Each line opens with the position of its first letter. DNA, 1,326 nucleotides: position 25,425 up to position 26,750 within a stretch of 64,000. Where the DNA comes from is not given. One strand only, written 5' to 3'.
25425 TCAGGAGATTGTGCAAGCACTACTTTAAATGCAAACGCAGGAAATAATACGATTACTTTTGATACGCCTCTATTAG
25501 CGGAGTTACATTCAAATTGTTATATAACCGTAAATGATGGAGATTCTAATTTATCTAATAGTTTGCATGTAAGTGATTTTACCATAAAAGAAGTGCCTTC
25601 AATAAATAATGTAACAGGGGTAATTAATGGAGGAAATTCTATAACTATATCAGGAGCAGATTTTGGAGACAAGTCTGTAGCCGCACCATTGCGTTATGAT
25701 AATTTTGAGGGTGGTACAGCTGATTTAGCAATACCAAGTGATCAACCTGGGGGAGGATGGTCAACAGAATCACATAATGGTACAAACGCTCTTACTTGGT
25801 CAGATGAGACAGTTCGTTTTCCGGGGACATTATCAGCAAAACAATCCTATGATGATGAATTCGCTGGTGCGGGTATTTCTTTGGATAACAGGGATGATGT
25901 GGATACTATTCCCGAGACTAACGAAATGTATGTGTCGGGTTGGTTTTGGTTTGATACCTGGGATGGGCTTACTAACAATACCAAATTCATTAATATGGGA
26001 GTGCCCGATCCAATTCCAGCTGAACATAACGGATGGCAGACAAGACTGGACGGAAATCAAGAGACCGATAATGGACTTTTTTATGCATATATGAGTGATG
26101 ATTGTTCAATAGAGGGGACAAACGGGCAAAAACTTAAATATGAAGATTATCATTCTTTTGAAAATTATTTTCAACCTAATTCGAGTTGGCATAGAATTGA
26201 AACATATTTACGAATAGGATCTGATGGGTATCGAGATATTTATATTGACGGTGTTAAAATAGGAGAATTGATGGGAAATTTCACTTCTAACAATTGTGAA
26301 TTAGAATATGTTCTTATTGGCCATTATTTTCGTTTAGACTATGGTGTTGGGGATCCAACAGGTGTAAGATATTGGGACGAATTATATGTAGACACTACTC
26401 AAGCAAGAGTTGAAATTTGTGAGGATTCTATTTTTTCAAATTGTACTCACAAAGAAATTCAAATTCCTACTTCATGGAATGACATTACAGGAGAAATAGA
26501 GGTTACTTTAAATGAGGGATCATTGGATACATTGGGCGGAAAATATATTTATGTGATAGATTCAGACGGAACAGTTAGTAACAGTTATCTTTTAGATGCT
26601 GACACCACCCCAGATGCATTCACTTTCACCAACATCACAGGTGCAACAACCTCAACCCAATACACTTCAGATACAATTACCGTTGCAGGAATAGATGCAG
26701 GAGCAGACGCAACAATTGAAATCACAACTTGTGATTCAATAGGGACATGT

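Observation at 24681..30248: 1855-aa surface protein with greater than 97% identical internal tandem repeats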

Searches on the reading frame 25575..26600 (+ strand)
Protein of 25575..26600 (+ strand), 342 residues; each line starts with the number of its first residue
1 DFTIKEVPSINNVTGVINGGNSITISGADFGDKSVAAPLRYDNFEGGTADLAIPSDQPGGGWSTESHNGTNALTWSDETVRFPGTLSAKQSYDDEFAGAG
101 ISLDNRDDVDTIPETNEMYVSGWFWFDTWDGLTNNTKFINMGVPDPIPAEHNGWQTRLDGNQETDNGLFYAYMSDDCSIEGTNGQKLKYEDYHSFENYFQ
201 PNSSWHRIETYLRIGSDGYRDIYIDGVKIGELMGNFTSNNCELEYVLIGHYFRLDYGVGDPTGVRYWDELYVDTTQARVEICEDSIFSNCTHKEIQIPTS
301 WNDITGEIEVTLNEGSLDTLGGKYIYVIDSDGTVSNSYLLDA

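Call 17: search_protein_families(library=pfam, proteins=[window:25578-26600:+], max_evalue=10)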
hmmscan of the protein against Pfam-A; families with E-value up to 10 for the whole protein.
window:25578-26600:+ (341 aa): 1 family
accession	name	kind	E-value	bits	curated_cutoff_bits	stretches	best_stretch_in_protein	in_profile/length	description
PF01833.30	TIG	-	0.0038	17.6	20.9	1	7-34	1-31/84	IPT/TIG domain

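Call 19: find_homologous_proteins(query=window:25668-26600:+, max_evalue=0.01)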
Query window:25668-26600:+ (311 aa): 21 proteins with E <= 0.01 among 593 candidates.
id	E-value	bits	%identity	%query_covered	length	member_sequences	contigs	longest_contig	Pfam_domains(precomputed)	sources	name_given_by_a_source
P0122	8.2e-91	323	50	99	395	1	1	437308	-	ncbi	ncbi:hypothetical protein GMJAKD_15445 [Candidatus Electrothrix aarhusensis]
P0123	1.2e-77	279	47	98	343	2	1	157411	-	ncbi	-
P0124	9.5e-76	273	50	98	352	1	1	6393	-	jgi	-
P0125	2.1e-68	249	44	98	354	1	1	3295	-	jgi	-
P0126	8.9e-62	227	41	99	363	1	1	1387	-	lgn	-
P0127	3.0e-50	189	39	98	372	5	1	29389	-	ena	-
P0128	3.5e-49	186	36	99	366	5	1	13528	-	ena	-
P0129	3.8e-49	186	47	61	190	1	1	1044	-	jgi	jgi:hypothetical protein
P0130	1.9e-46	177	34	98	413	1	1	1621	-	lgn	-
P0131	3.1e-46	176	38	99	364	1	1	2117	-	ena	-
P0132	1.1e-31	128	36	98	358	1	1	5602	-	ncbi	-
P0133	1.4e-31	128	34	99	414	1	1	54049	PF11617.14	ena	-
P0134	4.7e-20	90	29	100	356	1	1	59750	-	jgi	jgi:hypothetical protein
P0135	2.1e-19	88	31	97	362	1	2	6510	-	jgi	jgi:hypothetical protein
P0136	2.1e-18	85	32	98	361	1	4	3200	-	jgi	jgi:hypothetical protein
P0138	2.1e-11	62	28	96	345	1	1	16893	-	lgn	-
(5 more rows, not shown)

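Call 29: find_related_loci(query=A2, collection=genome_contigs, flank=6000)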
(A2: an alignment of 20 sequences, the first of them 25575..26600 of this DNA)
Query A2 (342 aa) in genome_contigs; peptide patterns used: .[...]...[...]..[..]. (x = any residue, [..] = any of these).
79 stretches matched a pattern; 71 encode a relative of the query (tblastn E <= 1e-3); 70 distinct loci.
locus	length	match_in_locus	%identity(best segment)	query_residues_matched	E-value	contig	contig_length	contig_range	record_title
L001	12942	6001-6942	47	8-336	3e-89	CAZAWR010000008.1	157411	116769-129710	MAG TPA_asm: uncultured Polyangiaceae bacterium isolate binchicken_co266_243 genome assembly, contig: NODE_229_length_15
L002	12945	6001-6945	33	3-336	9e-46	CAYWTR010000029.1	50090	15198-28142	MAG TPA_asm: uncultured Fibrobacteraceae bacterium isolate binchicken_co277_105 genome assembly, contig: NODE_1283_lengt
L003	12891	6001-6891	33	23-335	2e-45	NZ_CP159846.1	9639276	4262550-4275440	Desulfosarcina variabilis str. Montpellier chromosome, complete genome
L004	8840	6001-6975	31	2-338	5e-40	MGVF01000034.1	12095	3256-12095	MAG: Elusimicrobia bacterium RIFOXYA2_FULL_50_26 rifoxya2_full_scaffold_2394, whole genome shotgun sequence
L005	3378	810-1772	31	3-334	3e-31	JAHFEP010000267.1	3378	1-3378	MAG: Nitrospirae bacterium isolate nzgw271 NODE_97228_length_3379_cov_3.612646, whole genome shotgun sequence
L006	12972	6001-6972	28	4-334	3e-27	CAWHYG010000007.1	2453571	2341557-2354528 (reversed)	MAG: Candidatus Eisenbacteria bacterium isolate MFD01476.bin.1.183 genome assembly, contig: contig_35578, whole genome s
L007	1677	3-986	32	14-340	8e-27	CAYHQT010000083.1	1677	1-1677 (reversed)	MAG TPA_asm: uncultured Candidatus Saccharibacteria bacterium isolate ERP119705_co14_62 genome assembly, contig: NODE_22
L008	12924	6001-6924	29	3-334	3e-26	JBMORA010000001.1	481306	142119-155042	MAG: Thermodesulfobacteriota bacterium isolate Betzabe_MAG168 MAG168_1, whole genome shotgun sequence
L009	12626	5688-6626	27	7-338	2e-26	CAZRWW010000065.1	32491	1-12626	MAG TPA_asm: uncultured bacterium isolate binchicken_co7_194 genome assembly, contig: NODE_2197_length_32491_cov_7.92708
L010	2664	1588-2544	29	3-334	3e-26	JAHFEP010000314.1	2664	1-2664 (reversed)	MAG: Nitrospirae bacterium isolate nzgw271 NODE_163962_length_2665_cov_2.740959, whole genome shotgun sequence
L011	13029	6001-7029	28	6-334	5e-26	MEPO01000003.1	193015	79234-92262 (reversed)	MAG: Bdellovibrionales bacterium GWA1_52_35 gwa1_scaffold_11, whole genome shotgun sequence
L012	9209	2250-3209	29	8-338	2e-25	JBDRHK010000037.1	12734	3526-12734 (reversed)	MAG: Candidatus Iainarchaeum archaeon isolate MEGAHIT-group-1.513 k141_6382203, whole genome shotgun sequence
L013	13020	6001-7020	26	2-334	4e-25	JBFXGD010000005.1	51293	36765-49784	MAG: Calditrichaceae bacterium isolate CA_2019_TPIn_155 NODE_2121_length_51293_cov_6.173807_TPIn, whole genome shotgun s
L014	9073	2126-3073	27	8-334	2e-25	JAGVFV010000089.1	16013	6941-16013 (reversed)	MAG: archaeon isolate DeMMO2_30 c_000000085263, whole genome shotgun sequence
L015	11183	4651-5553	29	8-340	7e-25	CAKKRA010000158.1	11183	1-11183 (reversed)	Nitrospiria bacterium isolate Hainich-H32-bin128-1 genome assembly, contig: H32-bin128_1_Hain_PNK108_H32_02um_3971_lengt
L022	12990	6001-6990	28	5-337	1e-22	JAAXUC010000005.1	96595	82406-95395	MAG: Candidatus Moraniibacteriota bacterium isolate W4_Combined_metabat1_134 W4_Combined_metabat1_134_NODE_46, whole gen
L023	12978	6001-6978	28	8-334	2e-22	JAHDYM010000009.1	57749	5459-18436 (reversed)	MAG: Gammaproteobacteria bacterium isolate PRO10 NODE_1211_length_57749_cov_10.013676, whole genome shotgun sequence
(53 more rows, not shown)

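Call 32: predict_structure(alignment_id=A2)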
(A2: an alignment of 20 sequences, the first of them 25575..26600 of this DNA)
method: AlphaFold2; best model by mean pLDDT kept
length: 342 residues; sequences in the alignment: 20
mean_pLDDT: 87.9   pTM: 0.89
mean pLDDT of the five models: 87.9, 86.6, 86.5, 85.4, 83.4
residues with pLDDT >= 90: 224; 70-90: 79; 50-70: 31; < 50: 8
segments of 3 or more residues with pLDDT < 50: 147-151
pLDDT, mean of each block of 10 residues (from residue 1): 76 96 97 93 93 77 75 91 94 73 83 94 94 88 66 81 92 73 64 93 96 94 95 88 91 68 93 97 96 95 95 95 97 96 80
secondary structure, 60 per line:
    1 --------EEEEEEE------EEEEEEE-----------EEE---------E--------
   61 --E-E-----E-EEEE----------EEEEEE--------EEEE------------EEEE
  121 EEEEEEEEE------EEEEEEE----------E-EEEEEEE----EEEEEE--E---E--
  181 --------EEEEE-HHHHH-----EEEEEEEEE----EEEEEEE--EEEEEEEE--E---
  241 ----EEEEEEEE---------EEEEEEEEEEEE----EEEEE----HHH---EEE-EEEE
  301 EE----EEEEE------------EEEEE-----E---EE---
elements in order: E9-15 E22-28 E40-42 E73-76 E87-92 E101-104 E117-129 E136-142 E155-161 E166-171 E189-193 H195-199 E205-213 E218-224 E227-234 E245-252 E262-273 E278-282 E293-295 E297-302 E307-311 E324-328

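Call 37: fold_search(model_id=the predicted structure, library=pdb)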
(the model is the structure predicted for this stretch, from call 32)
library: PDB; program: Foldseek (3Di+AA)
matches with E <= 10: 1400; with E <= 0.001: 291
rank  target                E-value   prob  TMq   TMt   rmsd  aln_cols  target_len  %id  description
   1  2zzj                  3.0e-09  1.00  0.44  0.60   6.8       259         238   16  Crystal structure of endo-beta-1,4-glucuronan lyase from fungus Trichoderma reesei (released 2009-05-05)
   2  3a0n                  1.1e-08  1.00  0.41  0.55   7.3       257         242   16  Crystal structure of D-glucuronic acid-bound alginate lyase vAL-1 from Chlorella virus (released 2009-10-20)
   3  3gne_A                4.0e-08  1.00  0.41  0.54   7.4       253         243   16  Crystal structure of alginate lyase vAL-1 from Chlorella virus (released 2009-10-20)
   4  8q2a_A                4.2e-08  1.00  0.37  0.52   8.4       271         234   11  TtX122B - A domain of unknown function from the Teredinibacter turnerae protein TERTU_2913 (released 2024-03-13)
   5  6kcw                  6.1e-08  1.00  0.44  0.59   5.9       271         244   15  Structure of alginate lyase Aly36B (released 2020-06-24)
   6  6kcv_A                6.8e-08  1.00  0.45  0.59   5.8       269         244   14  Structure of alginate lyase Aly36B mutant K143A/Y185A in complex with alginate tetrasaccharide (released 2020-06-24)
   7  3mpp                  8.9e-08  1.00  0.38  0.33  15.8       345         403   12  Botulinum Neurotoxin Type G Receptor Binding Domain (released 2010-06-16)
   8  8q28_B                1.3e-07  1.00  0.38  0.53   8.1       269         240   13  Se-Met labelled TtX122A - A domain of unknown function from the Teredinibacter turnerae protein TERTU_3803 (released 2024-03-13)
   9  4fvv_A                1.3e-07  1.00  0.36  0.31  15.7       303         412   12  Crystal structure of HCR/D-Sa-GBL1/C (released 2012-10-24)
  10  4isq_B                1.4e-07  1.00  0.36  0.31  15.7       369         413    9  Binding domain of Botulinum neurotoxin DC in complex with human synaptotagmin I (released 2013-08-14)
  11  6kzk_A                1.5e-07  1.00  0.39  0.53   5.2       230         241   13  Structure of alginate lyase Aly36B mutant K143A/M171A in complex with alginate trisaccharide (released 2020-09-23)
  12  8q2a_C                1.9e-07  1.00  0.38  0.54   8.2       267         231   12  TtX122B - A domain of unknown function from the Teredinibacter turnerae protein TERTU_2913 (released 2024-03-13)
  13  3bta                  1.9e-07  1.00  0.41  0.13  16.3       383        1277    9  CRYSTAL STRUCTURE OF BOTULINUM NEUROTOXIN SEROTYPE A (released 1999-10-01)
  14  6ul4_A                1.9e-07  1.00  0.37  0.31  15.9       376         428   10  Crystal structure of BoNT/B receptor-binding domain in complex with VHH JLO-G11 (released 2020-03-04)
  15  3r4s_A                2.1e-07  1.00  0.39  0.32  13.7       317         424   13  Cell entry of botulinum neurotoxin type C is dependent upon interaction with two ganglioside molecules (released 2011-06-08)
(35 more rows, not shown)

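Call 39: search_protein_representatives(alignment_id=A2)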
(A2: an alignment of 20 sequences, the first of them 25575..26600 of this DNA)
Query: 20 sequences, 358 profile positions. Proteins with E-value up to 0.001 (for the whole library): 5972; up to 1e-10: 4277; up to 1e-30: 2533. The best 150 are listed.
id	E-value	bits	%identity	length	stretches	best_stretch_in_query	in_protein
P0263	5.0e-208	707.0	-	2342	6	12-343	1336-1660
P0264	1.6e-148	511.3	-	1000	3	18-341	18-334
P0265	2.5e-137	474.5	-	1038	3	23-342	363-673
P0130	1.4e-126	439.1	-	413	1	3-352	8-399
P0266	1.9e-126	438.7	-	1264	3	27-342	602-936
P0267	4.5e-125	434.1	-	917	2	19-341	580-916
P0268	2.5e-124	431.7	-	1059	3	27-347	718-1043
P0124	2.8e-124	431.5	-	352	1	5-348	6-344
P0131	3.2e-123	428.1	-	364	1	4-352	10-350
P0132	1.2e-121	422.9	-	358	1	3-355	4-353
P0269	4.4e-121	421.0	-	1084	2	15-345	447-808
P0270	4.0e-120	417.9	-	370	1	4-346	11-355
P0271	1.8e-119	415.8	-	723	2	22-351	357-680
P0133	2.5e-117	408.7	-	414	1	19-342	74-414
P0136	1.5e-116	406.1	-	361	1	3-357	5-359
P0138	7.1e-83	295.4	-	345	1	4-344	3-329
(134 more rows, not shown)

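Call 41: search_solved_structures(query=A2, max_evalue=10, show_alignments=3)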
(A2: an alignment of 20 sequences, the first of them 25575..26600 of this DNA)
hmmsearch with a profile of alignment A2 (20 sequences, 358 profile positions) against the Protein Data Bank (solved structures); distinct sequences matched with E-value up to 10: 0.

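Call 47: search_protein_families(library=pfam, proteins=[L022:1439-2443:+, L022:2440-3384:+, L022:3394-4350:+, L022:4457-5791:+, L022:5929-7074:+, L022:7167-8711:+, L022:8805-10586:+, L003:1212-2561:+, L003:4866-5843:+, L003:5836-7821:+], max_evalue=0.001)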
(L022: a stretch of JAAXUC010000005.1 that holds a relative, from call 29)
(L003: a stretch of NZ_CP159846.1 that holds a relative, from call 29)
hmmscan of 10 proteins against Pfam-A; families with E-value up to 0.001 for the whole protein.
L022:1439-2443:+ (334 aa): 2 families
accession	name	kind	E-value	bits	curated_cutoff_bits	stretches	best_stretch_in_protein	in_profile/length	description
PF13310.11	Virulence_RhuM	-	2.2e-22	80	33.7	1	70-178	1-113/252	Virulence protein RhuM family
PF02661.23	Fic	-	4.5e-12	47.1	24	1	227-287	21-93/93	Fic/DOC family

L022:2440-3384:+ (314 aa): 0 families

L022:3394-4350:+ (318 aa): 1 family
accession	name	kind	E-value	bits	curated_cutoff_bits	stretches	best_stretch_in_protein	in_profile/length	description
PF19410.4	DUF5980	-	0.00034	21.4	27.1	1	30-103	17-86/97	Family of unknown function (DUF5980)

L022:4457-5791:+ (444 aa): 0 families

L022:5929-7074:+ (381 aa): 0 families

L022:7167-8711:+ (514 aa): 0 families

L022:8805-10586:+ (593 aa): 0 families

L003:1212-2561:+ (449 aa): 1 family
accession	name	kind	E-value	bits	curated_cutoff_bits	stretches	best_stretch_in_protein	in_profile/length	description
PF04932.20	Wzy_C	-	2.7e-17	63.4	31.7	1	204-337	3-149/149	O-Antigen ligase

L003:4866-5843:+ (325 aa): 0 families

L003:5836-7821:+ (661 aa): 4 families
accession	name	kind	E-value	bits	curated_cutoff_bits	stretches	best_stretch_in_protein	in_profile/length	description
PF09136.16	Glucodextran_B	-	4.2e-07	30.2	27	1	371-462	1-81/83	Glucodextranase, domain B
PF22352.2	K319L-like_PKD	-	0.00038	20.9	27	1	384-461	6-83/84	K319L-like, PKD domain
PF17936.7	Big_6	-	0.00068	20.3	27.6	0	377-457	1-77/83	Bacterial Ig domain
PF17957.7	Big_7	-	0.00082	20.4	24.1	1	371-444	1-70/70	Bacterial Ig domain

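Call 59: search_protein_families(library=pfam, alignment_id=A4, max_evalue=0.00001)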
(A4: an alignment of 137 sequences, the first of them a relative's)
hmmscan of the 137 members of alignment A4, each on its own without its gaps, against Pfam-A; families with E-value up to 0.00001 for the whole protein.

A. member 1, L001:4021-4518:- (165 aa): 0 families

B. families by the number of members that match (of 137 scanned): 125 families (the first 25 are shown)
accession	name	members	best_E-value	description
PF00534.26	Glycos_transf_1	11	1.9e-42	Glycosyl transferases group 1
PF13692.12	Glyco_trans_1_4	11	8.1e-39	Glycosyl transferases group 1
PF13439.12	Glyco_transf_4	10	1.3e-22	Glycosyltransferase Family 4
PF13579.12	Glyco_trans_4_4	10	5.8e-19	Glycosyl transferase 4-like domain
PF13524.12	Glyco_trans_1_2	7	6.7e-13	Glycosyl transferase-like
PF17963.7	Big_9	5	3e-94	Bacterial Ig domain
PF17892.7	Cadherin_5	5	1.7e-86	Cadherin-like domain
PF17803.7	Cadherin_4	5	2.5e-67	Bacterial cadherin-like domain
PF00733.27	Asn_synthase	4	1.7e-98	Asparagine synthase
PF02350.25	Epimerase_2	3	9.9e-114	UDP-N-acetylglucosamine 2-epimerase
PF09587.15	PGA_cap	3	3e-59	Bacterial capsule synthesis protein PGA_cap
PF13537.11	GATase_7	3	6.6e-49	Glutamine amidotransferase domain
PF13522.11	GATase_6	3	3.8e-45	Glutamine amidotransferase domain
PF00535.33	Glycos_transf_2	3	8.7e-36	Glycosyl transferase family 2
PF13649.12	Methyltransf_25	3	2.6e-25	Methyltransferase domain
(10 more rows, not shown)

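Call 68: search_protein_families(library=ncbifam, proteins=[P0122, P0124, P0130, P0132, P0136, P0138, window:25575-26600:+], max_evalue=0.1)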
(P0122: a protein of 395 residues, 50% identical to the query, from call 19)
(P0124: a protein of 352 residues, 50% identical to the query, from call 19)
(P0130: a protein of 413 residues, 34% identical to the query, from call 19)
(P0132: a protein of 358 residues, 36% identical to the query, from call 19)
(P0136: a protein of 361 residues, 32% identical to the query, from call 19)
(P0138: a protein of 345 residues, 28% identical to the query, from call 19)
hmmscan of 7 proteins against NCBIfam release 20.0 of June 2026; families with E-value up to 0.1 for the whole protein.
P0122 (395 aa): 0 families

P0124 (352 aa): 0 families

P0130 (413 aa): 0 families

P0132 (358 aa): 0 families

P0136 (361 aa): 0 families

P0138 (345 aa): 0 families

window:25575-26600:+ (342 aa): 0 families

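Call 79: search_protein_families(library=phrogs, proteins=[window:25575-26600:+], max_evalue=0.01)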
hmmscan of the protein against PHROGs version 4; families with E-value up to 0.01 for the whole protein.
window:25575-26600:+ (342 aa): 0 families

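Call 81: fold_search(model_id=the predicted structure, library=viral)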
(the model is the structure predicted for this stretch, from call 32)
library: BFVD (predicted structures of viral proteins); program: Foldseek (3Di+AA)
matches with E <= 10: 1474; with E <= 0.001: 236
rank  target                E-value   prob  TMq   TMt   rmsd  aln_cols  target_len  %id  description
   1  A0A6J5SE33            4.7e-22  1.00  0.72  0.49   7.9       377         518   22  Chitobiase/beta-hexosaminidase C-terminal domain containing protein [uncultured Caudovirales phage]
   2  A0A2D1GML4            2.9e-14  1.00  0.69  0.67   5.7       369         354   17  (no name in the UniProt tables at hand)
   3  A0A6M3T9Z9            2.9e-09  1.00  0.43  0.29  11.1       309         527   14  Uncharacterized protein [Sphingomonas phage Kharn]
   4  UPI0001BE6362         3.8e-09  1.00  0.43  0.55   7.1       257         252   14  (no name look-up for this kind of identifier)
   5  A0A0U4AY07            4.2e-09  1.00  0.41  0.28  12.3       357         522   14  (no name in the UniProt tables at hand)
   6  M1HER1                7.6e-09  1.00  0.41  0.44   7.8       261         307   13  (no name in the UniProt tables at hand)
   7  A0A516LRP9            1.4e-08  1.00  0.42  0.46   6.7       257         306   17  (no name in the UniProt tables at hand)
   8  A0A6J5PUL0            1.4e-08  1.00  0.43  0.31   5.4       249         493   14  Coagulation factor 5/8 C-terminal domain containing protein [uncultured Caudovirales phage]
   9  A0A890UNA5            1.6e-08  1.00  0.42  0.53   5.1       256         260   15  Hydrolase [Microbacterium phage Shocker]
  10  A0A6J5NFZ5            2.4e-08  1.00  0.39  0.17   8.4       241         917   12  Concanavalin A-like lectin/glucanases superfamily (Fragment) [uncultured Caudovirales phage]
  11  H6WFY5                4.3e-08  1.00  0.42  0.22  19.8       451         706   10  Virion structural protein and packaging [Cyanophage S-TIM5]
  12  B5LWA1                5.7e-08  1.00  0.35  0.28  11.9       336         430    9  Uncharacterized protein [Feldmannia species virus]
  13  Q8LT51                1.1e-07  1.00  0.34  0.32  13.3       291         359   13  Uncharacterized protein [Vibrio phage VpV262]
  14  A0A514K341            1.2e-07  1.00  0.38  0.41   9.1       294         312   11  Concanavalin A-like lectin/glucanases superfamily protein [Nitrosopumilus spindle-shaped virus]
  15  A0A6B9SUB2            1.6e-07  1.00  0.42  0.43   5.1       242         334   14  (no name in the UniProt tables at hand)
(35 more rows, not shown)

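Call 82: find_related_loci(query=A2, collection=viral_contigs, flank=5000)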
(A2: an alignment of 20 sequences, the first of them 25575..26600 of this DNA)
Query A2 (342 aa) in viral_contigs; peptide patterns used: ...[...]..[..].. (x = any residue, [..] = any of these).
15 stretches matched a pattern; 9 encode a relative of the query (tblastn E <= 1e-3); 9 distinct loci.
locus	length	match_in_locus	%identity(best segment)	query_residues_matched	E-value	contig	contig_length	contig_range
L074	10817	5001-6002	31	10-342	2e-36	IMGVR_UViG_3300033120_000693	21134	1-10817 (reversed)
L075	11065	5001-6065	29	4-342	5e-28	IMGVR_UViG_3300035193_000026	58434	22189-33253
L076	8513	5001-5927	33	7-332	1e-25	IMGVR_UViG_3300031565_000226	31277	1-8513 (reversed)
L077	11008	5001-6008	29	3-342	8e-25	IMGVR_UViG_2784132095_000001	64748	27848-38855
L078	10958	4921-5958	30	3-340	1e-21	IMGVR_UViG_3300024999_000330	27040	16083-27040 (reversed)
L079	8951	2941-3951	27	7-335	1e-19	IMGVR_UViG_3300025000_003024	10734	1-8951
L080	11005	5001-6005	27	6-340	6e-27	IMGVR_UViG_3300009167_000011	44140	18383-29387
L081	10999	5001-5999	44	6-334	5e-11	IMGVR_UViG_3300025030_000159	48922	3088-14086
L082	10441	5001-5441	27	202-335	3e-9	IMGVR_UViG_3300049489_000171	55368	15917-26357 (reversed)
